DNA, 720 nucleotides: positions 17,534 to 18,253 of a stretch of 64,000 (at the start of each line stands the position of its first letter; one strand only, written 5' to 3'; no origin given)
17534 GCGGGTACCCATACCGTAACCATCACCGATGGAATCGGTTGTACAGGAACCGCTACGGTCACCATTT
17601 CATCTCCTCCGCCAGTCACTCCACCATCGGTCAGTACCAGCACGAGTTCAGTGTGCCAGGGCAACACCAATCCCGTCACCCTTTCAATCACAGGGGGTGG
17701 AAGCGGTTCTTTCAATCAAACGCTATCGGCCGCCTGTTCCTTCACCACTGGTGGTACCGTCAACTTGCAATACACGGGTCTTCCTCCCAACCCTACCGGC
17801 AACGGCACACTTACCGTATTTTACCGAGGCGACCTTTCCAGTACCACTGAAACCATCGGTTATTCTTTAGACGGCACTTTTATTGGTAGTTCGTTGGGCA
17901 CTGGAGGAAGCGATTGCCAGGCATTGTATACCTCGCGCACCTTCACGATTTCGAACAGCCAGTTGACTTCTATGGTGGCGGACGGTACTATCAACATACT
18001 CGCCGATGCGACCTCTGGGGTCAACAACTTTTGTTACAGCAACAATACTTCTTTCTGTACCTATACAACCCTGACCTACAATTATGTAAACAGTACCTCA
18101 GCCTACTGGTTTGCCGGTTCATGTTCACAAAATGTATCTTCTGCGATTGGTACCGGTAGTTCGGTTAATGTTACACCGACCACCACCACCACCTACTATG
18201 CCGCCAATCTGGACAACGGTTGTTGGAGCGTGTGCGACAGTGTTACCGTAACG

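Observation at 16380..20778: Unassigned ~130-aa Cys-containing domain nested inside an Ig-like domain, present four times, with a conserved Y-R-G-D-L motif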

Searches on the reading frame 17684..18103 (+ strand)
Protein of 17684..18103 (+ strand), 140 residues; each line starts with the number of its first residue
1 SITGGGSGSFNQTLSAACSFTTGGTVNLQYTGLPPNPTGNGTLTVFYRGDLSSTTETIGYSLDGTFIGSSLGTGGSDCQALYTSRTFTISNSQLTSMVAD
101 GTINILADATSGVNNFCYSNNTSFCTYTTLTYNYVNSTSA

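Call 29: search_solved_structures(query=A3, max_evalue=10, show_alignments=2)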
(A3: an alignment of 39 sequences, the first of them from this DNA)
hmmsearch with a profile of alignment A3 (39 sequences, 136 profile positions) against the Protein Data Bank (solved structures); distinct sequences matched with E-value up to 10: 4.
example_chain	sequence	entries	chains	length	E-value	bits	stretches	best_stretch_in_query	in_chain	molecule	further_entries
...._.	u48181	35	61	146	0.14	15.3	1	53-100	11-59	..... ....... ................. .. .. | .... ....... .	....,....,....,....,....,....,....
5nf4_A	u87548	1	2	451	0.21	14.7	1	10-53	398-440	Minor fimbrium tip subunit Mfa3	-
1bp1_A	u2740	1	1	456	2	11.5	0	47-126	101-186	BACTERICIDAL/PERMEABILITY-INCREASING PROTEIN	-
1ewf_A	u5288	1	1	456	2.3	11.3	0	47-126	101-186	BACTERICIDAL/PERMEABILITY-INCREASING PROTEIN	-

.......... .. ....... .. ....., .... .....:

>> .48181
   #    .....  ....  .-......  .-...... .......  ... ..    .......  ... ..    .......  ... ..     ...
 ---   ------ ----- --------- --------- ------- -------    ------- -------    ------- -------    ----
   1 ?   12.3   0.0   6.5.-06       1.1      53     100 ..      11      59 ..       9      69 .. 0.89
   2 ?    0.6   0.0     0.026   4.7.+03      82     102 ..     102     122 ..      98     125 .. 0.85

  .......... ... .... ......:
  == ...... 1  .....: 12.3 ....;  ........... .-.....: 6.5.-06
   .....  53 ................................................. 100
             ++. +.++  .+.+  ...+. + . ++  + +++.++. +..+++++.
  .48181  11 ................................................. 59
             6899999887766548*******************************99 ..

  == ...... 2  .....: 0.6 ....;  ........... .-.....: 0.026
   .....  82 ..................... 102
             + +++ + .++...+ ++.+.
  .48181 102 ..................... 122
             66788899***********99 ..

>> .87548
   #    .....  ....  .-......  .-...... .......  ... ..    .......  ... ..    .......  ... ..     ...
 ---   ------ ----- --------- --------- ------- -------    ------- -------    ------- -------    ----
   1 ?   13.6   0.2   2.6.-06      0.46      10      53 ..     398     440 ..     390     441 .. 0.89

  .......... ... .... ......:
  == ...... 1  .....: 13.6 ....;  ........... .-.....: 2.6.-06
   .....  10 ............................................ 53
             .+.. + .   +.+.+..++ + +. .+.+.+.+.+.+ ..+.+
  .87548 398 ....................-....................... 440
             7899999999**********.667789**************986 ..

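Call 30: search_protein_families(library=pfam, alignment_id=A3, max_evalue=0.1)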
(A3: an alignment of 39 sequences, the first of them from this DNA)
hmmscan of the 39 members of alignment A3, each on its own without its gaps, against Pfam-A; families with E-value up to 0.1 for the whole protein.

A. member 1, seq(140 aa): 0 families

B. families by the number of members that match (of 39 scanned): 13 families
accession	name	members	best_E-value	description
PF02837.24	Glyco_hydro_2_N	2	0.0056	Glycosyl hydrolases family 2, sugar binding domain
PF24514.1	SpaA_4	1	0.00039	Prealbumin-like fold domain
PF25783.1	BigA_beta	1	0.0094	BigA beta sandwich domain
PF19703.4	DUF6201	1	0.027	Family of unknown function (DUF6201)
PF18099.7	CBM_35_2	1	0.027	Carbohydrate binding module (family 35)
PF00114.24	Pilin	1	0.029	Pilin (bacterial filament)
PF21876.2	STIV_turret_2nd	1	0.033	C381 turret protein 2nd galactose-binding domain-like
PF07622.18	DUF1583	1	0.044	Protein of unknown function (DUF1583) C domain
PF15724.10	TMEM119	1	0.05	TMEM119 family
PF14686.12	fn3_3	1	0.067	Polysaccharide lyase family 4, domain II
PF24878.1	YkcB_C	1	0.073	Putative mannosyltransferase YkcB-like, C-terminal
PF23944.1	DUF7278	1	0.097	Profilin-like domain of unknown function (DUF7278)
PF20602.3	pAdhesive_8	1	0.097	Putative adhesive domain (group 8)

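Call 31: find_homologous_proteins(query=A3, max_evalue=0.00001)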
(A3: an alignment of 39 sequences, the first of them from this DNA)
Query A3 (39 sequences) (140 aa, profile of the alignment): 3 proteins with E <= 0.00001 among 1764 candidates.
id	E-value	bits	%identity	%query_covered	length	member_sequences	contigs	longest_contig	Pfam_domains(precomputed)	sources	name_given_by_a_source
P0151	6.9e-13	67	-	-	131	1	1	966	-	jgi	jgi:hypothetical protein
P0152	4.0e-12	64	-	-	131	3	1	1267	-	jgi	jgi:hypothetical protein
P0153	4.4e-9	54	24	60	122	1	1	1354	-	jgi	jgi:hypothetical protein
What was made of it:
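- Tried and rejected: With the 39-member profile it gave only 3 short proteins (call 31).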

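Call 38: search_protein_families(library=ncbifam, alignment_id=A3, max_evalue=0.1)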
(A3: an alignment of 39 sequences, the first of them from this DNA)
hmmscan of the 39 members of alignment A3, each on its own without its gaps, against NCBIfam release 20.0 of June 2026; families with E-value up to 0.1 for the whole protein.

A. member 1, seq(140 aa): 0 families

B. families by the number of members that match (of 39 scanned): 5 families
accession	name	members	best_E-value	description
NF038116.1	Sden1266_dom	1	0.011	choice-of-anchor H family protein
NF011623.0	PRK15049.1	1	0.012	L-asparagine permease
NF038353.1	FxLYD_dom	1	0.049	FxLYD domain-containing protein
NF041433.1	UmoA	1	0.073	UmoA family flagellar biogenesis regulator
NF007242.0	PRK09681.1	1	0.085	type II secretion system protein GspC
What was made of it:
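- On Any named CBM or GBD sequence family (Pfam or NCBIfam): Among 39 diverse members, only scattered single hits at E 4e-4 to 0.1, with no family matched by more than 2 members (calls 30, 38).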

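Call 46: predict_structure(alignment_id=A3)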
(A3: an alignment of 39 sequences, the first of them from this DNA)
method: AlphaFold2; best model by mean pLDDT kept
length: 140 residues; sequences in the alignment: 39
mean_pLDDT: 93.5   pTM: 0.86
mean pLDDT of the five models: 93.5, 93.3, 93.0, 92.9, 92.3
residues with pLDDT >= 90: 119; 70-90: 14; 50-70: 7; < 50: 0
segments of 3 or more residues with pLDDT < 50: none
pLDDT, mean of each block of 10 residues (from residue 1): 78 98 98 97 97 95 98 85 97 97 98 91 96 84
secondary structure, 60 per line:
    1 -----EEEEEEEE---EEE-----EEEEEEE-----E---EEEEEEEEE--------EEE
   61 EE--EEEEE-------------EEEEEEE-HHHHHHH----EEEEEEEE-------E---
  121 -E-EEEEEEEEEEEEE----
elements in order: E6-13 E17-19 E25-31 E41-49 E58-62 E65-69 E83-89 H91-97 E102-109 E124-136
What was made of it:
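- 17693..18100 (+): Unit 2 guest jelly-roll domain (aa 1137-1272). This is the copy that was modelled. AF2 insert-only model: pLDDT 93.5, pTM 0.86 (call 46).
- The insert-only model has pLDDT 93.5 (call 46). The triplet sits at the end of a beta strand leading into a conserved hairpin (call 46), not at the tip of a free loop.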

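Call 49: fold_search(model_id=the predicted structure, library=pdb)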
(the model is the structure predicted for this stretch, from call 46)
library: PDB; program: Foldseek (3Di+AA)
matches with E <= 10: 1448; with E <= 0.001: 26
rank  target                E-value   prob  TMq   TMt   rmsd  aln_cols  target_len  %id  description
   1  9fmt_D                1.2e-05  1.00  0.59  0.15   4.6       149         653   10  Cryo-EM structure of the BcsB hexameric crown from the E. coli cellulose secretion macrocomplex (released 2024-10-16)
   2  9fmt_C                2.5e-05  1.00  0.58  0.17   5.2       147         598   12  Cryo-EM structure of the BcsB hexameric crown from the E. coli cellulose secretion macrocomplex (released 2024-10-16)
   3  8zqf                  2.9e-05  1.00  0.47  0.36   6.8       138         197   14  Crystal structure of a novel alginate-binding carbohydrate binding module (released 2024-06-12)
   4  9fmt_E                3.1e-05  1.00  0.58  0.16   4.3       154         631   10  Cryo-EM structure of the BcsB hexameric crown from the E. coli cellulose secretion macrocomplex (released 2024-10-16)
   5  9fmt_B                3.3e-05  1.00  0.61  0.16   4.9       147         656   11  Cryo-EM structure of the BcsB hexameric crown from the E. coli cellulose secretion macrocomplex (released 2024-10-16)
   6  9fmt_A                4.3e-05  1.00  0.60  0.15   4.7       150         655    9  Cryo-EM structure of the BcsB hexameric crown from the E. coli cellulose secretion macrocomplex (released 2024-10-16)
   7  8pdz_A                6.0e-05  0.99  0.33  0.38   9.1       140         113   14  Recombinant Ena3A L-Type endospore appendages (released 2023-11-08)
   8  6yg8_B                8.3e-05  1.00  0.58  0.15   4.4       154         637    9  Cryo-EM structure of a BcsB pentamer in the context of an assembled Bcs macrocomplex (released 2021-02-24)
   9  6za2_A                1.1e-04  1.00  0.46  0.08   7.0       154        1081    8  Crystal structure of dimeric latent PorU from Porphyromonas gingivalis (released 2021-09-29)
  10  6yg8_E                1.2e-04  1.00  0.53  0.16   5.5       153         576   12  Cryo-EM structure of a BcsB pentamer in the context of an assembled Bcs macrocomplex (released 2021-02-24)
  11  6za2_B                2.0e-04  1.00  0.46  0.08   6.9       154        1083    8  Crystal structure of dimeric latent PorU from Porphyromonas gingivalis (released 2021-09-29)
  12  6s44                  2.2e-04  1.00  0.48  0.46   5.5       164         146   10  Faba bean necrotic stunt virus (FBNSV) (released 2020-07-15)
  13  6yg8_D                2.5e-04  1.00  0.55  0.15   5.0       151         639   11  Cryo-EM structure of a BcsB pentamer in the context of an assembled Bcs macrocomplex (released 2021-02-24)
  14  6yg8_A                2.9e-04  1.00  0.57  0.15   4.3       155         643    9  Cryo-EM structure of a BcsB pentamer in the context of an assembled Bcs macrocomplex (released 2021-02-24)
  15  2vzp_B                3.5e-04  1.00  0.47  0.51   5.3       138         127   17  Atomic Resolution Structure of the C-terminal CBM35 from Amycolatopsis orientalis exo-chitosanase CsxA (released 2009-01-13)
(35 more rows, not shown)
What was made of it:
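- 17693..18100 (+): Foldseek against PDB (call 49).
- On Galactose-binding-domain-like / CBM-type beta jelly roll (fold class): Probability is 0.97-1.0 and TMq 0.37-0.61 (calls 46, 49).
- The closest small-domain matches are true CBMs (call 49).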

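Call 65: fold_search(model_id=the predicted structure, library=viral)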
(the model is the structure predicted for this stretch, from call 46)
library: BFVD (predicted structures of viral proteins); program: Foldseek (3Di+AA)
matches with E <= 10: 1718; with E <= 0.001: 78
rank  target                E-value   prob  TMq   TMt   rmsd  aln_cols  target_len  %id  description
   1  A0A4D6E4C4            3.3e-06  1.00  0.33  0.21   8.3       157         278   13  (no name in the UniProt tables at hand)
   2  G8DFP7                9.5e-06  1.00  0.45  0.08   5.8       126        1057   14  (no name in the UniProt tables at hand)
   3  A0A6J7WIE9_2          2.2e-05  1.00  0.43  0.08   7.6       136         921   16  Collagen triple helix repeat [uncultured Caudovirales phage]
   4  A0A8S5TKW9            2.7e-05  1.00  0.40  0.18   6.4       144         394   10  Uncharacterized protein [Siphoviridae sp. ctGkF2]
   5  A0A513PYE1            4.6e-05  1.00  0.40  0.24   8.1       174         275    9  Capsid protein (Fragment) [Circovirus sp.]
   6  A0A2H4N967            5.6e-05  1.00  0.45  0.26   6.5       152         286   10  Movement protein [Grapevine virus G]
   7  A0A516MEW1            6.0e-05  0.96  0.29  0.06  10.2       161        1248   12  (no name in the UniProt tables at hand)
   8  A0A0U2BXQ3            8.3e-05  0.99  0.36  0.36   6.7       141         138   18  Uncharacterized protein [Paracoccus phage Shpa]
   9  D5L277                1.0e-04  0.99  0.35  0.39   6.8       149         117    9  Uncharacterized protein [uncultured virus]
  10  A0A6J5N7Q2            1.2e-04  1.00  0.41  0.38   8.0       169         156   12  Uncharacterized protein [uncultured Caudovirales phage]
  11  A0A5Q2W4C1            1.3e-04  1.00  0.41  0.26   5.4       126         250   13  (no name in the UniProt tables at hand)
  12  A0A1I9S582            1.3e-04  1.00  0.40  0.11   5.9       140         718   10  (no name in the UniProt tables at hand)
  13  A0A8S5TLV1            1.4e-04  0.98  0.34  0.13   8.3       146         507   14  Uncharacterized protein [Podoviridae sp. ctO1718]
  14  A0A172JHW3            1.5e-04  1.00  0.40  0.27   6.5       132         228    9  Uncharacterized protein [Bacillus phage AR9]
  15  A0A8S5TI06            1.5e-04  0.99  0.41  0.13   9.9       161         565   10  Uncharacterized protein [Siphoviridae sp. ctTfn5]
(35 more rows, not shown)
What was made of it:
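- Generic jelly rolls such as viral capsids, Cry toxin domain III and Ena3A score about as well (calls 49, 65). Jelly rolls that self-assemble are among the structural neighbours: the BcsB crown, Ena3A endospore appendages and viral capsids (calls 49, 65).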
